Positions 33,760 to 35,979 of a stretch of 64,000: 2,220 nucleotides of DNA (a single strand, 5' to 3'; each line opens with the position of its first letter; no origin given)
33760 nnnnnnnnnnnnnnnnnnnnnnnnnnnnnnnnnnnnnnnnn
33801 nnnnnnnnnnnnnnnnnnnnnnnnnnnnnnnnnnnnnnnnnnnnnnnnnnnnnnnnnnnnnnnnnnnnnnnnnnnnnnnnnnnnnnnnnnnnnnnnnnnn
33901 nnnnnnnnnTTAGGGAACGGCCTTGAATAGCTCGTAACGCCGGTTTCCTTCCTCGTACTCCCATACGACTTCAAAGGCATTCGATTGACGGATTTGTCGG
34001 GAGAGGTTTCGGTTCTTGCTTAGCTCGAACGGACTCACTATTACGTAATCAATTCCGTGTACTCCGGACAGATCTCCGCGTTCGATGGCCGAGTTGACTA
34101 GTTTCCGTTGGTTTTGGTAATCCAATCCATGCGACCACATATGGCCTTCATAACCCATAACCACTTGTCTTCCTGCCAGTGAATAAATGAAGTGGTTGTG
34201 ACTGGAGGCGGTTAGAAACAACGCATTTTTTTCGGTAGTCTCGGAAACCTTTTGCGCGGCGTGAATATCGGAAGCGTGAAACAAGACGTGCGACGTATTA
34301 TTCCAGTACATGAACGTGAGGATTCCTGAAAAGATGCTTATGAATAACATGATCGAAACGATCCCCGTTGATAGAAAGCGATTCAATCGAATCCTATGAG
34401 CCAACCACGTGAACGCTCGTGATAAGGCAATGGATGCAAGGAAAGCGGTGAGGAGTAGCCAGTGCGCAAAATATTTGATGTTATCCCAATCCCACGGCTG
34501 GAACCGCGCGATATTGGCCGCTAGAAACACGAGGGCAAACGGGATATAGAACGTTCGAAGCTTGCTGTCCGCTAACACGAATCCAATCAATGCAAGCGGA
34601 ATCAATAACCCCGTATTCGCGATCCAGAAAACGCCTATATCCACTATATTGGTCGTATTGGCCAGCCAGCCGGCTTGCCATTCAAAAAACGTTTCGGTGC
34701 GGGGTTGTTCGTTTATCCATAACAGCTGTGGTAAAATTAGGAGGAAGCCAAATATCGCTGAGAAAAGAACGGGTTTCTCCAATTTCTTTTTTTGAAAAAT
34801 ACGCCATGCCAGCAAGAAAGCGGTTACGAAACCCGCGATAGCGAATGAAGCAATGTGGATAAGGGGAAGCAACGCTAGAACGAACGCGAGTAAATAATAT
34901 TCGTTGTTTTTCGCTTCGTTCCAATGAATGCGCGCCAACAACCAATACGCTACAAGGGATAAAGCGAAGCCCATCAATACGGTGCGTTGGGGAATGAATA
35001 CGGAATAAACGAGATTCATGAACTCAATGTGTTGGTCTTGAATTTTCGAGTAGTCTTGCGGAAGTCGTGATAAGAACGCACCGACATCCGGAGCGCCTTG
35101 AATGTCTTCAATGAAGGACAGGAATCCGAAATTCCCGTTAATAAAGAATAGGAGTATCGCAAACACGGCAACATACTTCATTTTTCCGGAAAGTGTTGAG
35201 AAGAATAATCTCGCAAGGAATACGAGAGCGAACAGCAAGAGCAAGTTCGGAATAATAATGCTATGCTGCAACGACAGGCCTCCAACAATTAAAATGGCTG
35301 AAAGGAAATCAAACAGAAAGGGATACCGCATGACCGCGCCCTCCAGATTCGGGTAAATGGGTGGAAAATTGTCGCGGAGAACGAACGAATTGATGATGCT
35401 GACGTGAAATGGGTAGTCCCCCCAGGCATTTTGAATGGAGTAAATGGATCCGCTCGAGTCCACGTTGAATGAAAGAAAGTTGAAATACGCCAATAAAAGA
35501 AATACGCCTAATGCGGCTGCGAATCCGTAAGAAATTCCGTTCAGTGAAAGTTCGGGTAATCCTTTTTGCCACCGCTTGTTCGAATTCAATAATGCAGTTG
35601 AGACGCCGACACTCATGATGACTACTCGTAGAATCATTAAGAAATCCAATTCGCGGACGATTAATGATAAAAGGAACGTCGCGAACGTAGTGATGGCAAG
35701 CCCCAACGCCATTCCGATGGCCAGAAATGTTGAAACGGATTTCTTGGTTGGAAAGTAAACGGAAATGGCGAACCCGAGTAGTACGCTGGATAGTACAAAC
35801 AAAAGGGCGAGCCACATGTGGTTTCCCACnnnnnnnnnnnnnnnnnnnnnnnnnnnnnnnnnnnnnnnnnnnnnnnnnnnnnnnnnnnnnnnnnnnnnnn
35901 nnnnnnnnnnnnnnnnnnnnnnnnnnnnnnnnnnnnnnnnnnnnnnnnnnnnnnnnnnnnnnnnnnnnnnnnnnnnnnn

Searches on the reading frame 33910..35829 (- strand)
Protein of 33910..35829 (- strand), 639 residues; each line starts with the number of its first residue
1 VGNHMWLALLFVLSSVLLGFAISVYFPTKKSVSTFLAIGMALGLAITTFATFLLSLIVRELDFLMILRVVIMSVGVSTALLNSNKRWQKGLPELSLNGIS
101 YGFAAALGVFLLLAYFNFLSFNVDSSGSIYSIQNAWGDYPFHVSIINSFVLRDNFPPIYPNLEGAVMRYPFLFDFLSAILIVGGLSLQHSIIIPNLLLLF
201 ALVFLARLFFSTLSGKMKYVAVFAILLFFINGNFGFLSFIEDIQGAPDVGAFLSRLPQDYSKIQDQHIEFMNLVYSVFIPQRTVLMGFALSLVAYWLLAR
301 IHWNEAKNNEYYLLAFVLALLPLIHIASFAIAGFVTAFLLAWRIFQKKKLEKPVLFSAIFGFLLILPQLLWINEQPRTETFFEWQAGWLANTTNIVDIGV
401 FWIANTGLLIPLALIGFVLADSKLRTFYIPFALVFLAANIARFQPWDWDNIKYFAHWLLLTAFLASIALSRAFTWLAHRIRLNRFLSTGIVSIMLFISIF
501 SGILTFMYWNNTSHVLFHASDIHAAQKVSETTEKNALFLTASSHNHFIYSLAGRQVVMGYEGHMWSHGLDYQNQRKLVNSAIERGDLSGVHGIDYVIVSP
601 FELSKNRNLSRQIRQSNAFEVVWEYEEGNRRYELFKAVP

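Call 7: search_protein_families(library=pfam, proteins=[window:33910-35829:-])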
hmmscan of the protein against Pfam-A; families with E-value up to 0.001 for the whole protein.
window:33910-35829:- (639 aa): 0 families

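Call 10: find_encoding_contigs(protein=window:33910-35829:-, flank=10000, max_places=10)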
Protein window:33910-35829:- (639 aa): no gene with exactly this product is on record in the collection.

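Call 11: find_encoding_contigs(protein=window:33910-35817:-, flank=10000, max_places=10)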
Protein window:33910-35817:- (635 aa): 2 contigs read that carry it; 1 place shown.
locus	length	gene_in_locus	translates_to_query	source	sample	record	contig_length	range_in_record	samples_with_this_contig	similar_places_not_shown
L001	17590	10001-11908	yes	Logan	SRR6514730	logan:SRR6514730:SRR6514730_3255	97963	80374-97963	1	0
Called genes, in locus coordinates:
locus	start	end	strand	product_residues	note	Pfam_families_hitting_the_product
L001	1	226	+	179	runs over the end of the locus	-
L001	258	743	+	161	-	PF13673:Acetyltransf_10 (weak), PF00583:Acetyltransf_1 (weak)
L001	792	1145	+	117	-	-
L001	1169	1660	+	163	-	-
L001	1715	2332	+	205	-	PF01209:Ubie_methyltran, PF13489:Methyltransf_23, PF02353:CMAS (weak), PF05175:MTS (weak), PF13847:Methyltransf_31, PF08241:Methyltransf_11, PF08242:Methyltransf_12, PF13649:Methyltransf_25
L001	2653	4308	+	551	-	-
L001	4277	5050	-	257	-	PF01978:TrmB, PF09339:HTH_IclR (weak)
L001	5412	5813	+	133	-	-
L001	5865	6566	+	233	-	-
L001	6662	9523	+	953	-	PF22352:K319L-like_PKD (faint), PF18911:PKD_4 (weak)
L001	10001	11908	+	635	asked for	-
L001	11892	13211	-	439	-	-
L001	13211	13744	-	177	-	-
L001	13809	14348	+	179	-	PF10469:AKAP7_NLS (faint), PF02834:LigT_PEase, PF13563:2_5_RNA_ligase2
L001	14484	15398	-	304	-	PF00589:Phage_integrase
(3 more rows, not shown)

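Call 34: find_homologous_proteins(query=window:33910-35817:-, max_evalue=0.00001)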
Query window:33910-35817:- (635 aa): 48 proteins with E <= 0.00001 among 8000 candidates.
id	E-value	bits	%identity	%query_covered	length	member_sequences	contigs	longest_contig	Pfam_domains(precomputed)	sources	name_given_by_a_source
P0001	0.0e+0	1396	100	100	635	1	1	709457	-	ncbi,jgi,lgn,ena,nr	ncbi:hypothetical protein KJ765_02545 [Candidatus Micrarchaeota archaeon]|nr:hypothetical protein [C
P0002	5.5e-189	648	49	100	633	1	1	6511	-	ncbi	-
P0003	8.7e-159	548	45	100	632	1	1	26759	-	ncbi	ncbi:MAG: hypothetical protein V1787_00115 [Candidatus Micrarchaeota archaeon]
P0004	4.9e-149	516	43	100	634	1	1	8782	-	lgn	-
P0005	4.5e-143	496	41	98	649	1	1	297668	-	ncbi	-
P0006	1.8e-127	445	42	83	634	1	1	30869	-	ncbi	ncbi:MAG: hypothetical protein ABH863_02515, partial [Candidatus Micrarchaeota archaeon]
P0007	8.4e-124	433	38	98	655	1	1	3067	-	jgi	jgi:hypothetical protein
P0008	1.3e-123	432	39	99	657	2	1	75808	PF20176.4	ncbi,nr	ncbi:hypothetical protein HY989_05245 [Candidatus Micrarchaeota archaeon]|nr:hypothetical protein [C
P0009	2.3e-73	266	31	99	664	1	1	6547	-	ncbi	ncbi:MAG: hypothetical protein QXX79_02790 [Candidatus Bathyarchaeia archaeon]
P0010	5.9e-68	248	30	99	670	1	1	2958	-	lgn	-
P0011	6.9e-68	248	31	94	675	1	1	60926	-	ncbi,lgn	ncbi:MAG: hypothetical protein QW717_03300 [Candidatus Bathyarchaeia archaeon]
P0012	4.4e-66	242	30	98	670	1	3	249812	-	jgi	jgi:hypothetical protein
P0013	3.7e-64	236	32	94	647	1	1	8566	-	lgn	-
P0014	8.1e-62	228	32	80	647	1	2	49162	-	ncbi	ncbi:MAG: hypothetical protein QXZ25_03400 [Candidatus Bathyarchaeia archaeon]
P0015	5.0e-55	205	32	76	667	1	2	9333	-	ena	-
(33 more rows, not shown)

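Call 35: find_encoding_contigs(protein=P0003, flank=4000, max_places=3)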
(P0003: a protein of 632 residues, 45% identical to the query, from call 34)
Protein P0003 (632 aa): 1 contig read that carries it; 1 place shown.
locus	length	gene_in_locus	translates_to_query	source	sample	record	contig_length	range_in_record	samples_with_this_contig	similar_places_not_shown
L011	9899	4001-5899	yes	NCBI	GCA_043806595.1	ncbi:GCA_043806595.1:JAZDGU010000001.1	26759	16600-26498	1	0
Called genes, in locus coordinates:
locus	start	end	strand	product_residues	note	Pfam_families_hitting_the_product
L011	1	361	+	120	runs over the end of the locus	PF00085:Thioredoxin (weak)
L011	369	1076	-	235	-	PF01757:Acyl_transf_3 (weak), PF07786:HGSNAT_cat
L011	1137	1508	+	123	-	PF13380:CoA_binding_2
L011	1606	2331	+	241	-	-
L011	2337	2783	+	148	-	-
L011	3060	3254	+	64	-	-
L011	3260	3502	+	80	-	PF05016:ParE_toxin, PF15781:ParE-like_toxin (weak)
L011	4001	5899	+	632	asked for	-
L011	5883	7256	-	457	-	-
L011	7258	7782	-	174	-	-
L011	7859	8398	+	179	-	PF13563:2_5_RNA_ligase2, PF02834:LigT_PEase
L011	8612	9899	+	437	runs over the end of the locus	PF00589:Phage_integrase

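Call 36: find_encoding_contigs(protein=P0004, flank=4000, max_places=3)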
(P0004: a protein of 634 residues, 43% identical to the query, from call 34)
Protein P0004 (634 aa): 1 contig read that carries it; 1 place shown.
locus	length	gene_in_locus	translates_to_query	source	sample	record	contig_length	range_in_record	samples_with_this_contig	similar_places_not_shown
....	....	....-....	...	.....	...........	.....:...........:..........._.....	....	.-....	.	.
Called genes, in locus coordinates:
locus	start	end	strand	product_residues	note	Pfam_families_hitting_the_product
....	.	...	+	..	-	?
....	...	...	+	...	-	-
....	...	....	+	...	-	-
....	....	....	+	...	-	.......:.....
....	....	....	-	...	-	-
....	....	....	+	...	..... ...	-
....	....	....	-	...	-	-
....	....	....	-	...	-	-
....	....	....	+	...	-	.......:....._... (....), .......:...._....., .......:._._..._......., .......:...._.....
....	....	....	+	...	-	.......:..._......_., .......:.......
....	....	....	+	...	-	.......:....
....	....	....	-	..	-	?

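Call 37: find_encoding_contigs(protein=P0005, flank=4000, max_places=3)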
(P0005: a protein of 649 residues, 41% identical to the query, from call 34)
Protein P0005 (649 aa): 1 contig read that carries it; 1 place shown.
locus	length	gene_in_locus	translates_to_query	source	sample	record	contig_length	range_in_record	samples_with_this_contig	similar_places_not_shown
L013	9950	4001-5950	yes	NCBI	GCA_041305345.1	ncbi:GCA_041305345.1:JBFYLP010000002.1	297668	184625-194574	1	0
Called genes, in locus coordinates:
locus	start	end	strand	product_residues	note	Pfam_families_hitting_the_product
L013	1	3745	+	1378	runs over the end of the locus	PF05048:NosD, PF13229:Beta_helix, PF02369:Big_1 (faint), PF13620:CarboxypepD_reg, PF00404:Dockerin_1 (weak)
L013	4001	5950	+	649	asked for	-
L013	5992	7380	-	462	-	-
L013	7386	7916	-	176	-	PF20176:DUF6541 (faint)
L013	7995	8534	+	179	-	PF10469:AKAP7_NLS (weak), PF02834:LigT_PEase, PF13563:2_5_RNA_ligase2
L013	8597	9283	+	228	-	PF00730:HhH-GPD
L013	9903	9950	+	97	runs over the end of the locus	-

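Call 38: find_encoding_contigs(protein=P0006, flank=4000, max_places=3)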
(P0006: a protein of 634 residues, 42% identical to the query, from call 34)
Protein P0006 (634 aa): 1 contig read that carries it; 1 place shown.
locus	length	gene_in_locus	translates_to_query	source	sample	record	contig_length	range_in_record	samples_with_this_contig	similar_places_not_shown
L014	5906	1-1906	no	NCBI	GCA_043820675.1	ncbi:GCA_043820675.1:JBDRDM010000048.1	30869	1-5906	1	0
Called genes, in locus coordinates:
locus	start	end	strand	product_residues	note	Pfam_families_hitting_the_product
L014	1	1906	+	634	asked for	?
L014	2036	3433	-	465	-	-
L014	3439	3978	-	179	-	-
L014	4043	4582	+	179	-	PF10469:AKAP7_NLS, PF02834:LigT_PEase, PF13563:2_5_RNA_ligase2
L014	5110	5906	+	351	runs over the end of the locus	PF01544:CorA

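Call 39: find_encoding_contigs(protein=P0008, flank=4000, max_places=3)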
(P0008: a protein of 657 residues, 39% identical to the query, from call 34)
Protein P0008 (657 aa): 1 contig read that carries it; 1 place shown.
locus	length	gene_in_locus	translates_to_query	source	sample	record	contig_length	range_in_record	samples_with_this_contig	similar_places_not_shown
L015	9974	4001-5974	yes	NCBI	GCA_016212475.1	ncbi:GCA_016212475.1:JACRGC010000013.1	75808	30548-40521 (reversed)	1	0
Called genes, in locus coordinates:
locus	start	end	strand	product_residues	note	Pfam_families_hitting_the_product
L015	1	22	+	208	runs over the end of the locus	PF02985:HEAT (faint), PF13646:HEAT_2, PF03130:HEAT_PBS (faint)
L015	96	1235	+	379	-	-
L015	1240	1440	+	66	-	-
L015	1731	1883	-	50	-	-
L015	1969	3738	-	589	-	-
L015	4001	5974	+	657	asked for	PF20176:DUF6541 (faint)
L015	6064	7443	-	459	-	-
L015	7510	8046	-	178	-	-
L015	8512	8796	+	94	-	-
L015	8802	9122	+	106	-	-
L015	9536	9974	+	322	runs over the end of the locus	PF00297:Ribosomal_L3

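Call 70: find_encoding_contigs(protein=P0007, flank=4000, max_places=3)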
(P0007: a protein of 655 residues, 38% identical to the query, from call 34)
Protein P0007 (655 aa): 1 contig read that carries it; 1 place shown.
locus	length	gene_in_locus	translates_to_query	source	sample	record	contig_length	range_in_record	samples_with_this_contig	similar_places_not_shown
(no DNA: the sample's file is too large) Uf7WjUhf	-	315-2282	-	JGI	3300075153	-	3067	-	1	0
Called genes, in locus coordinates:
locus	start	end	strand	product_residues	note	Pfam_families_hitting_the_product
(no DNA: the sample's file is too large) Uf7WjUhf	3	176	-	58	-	?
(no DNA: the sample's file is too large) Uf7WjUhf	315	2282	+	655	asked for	-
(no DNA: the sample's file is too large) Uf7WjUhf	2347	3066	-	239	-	?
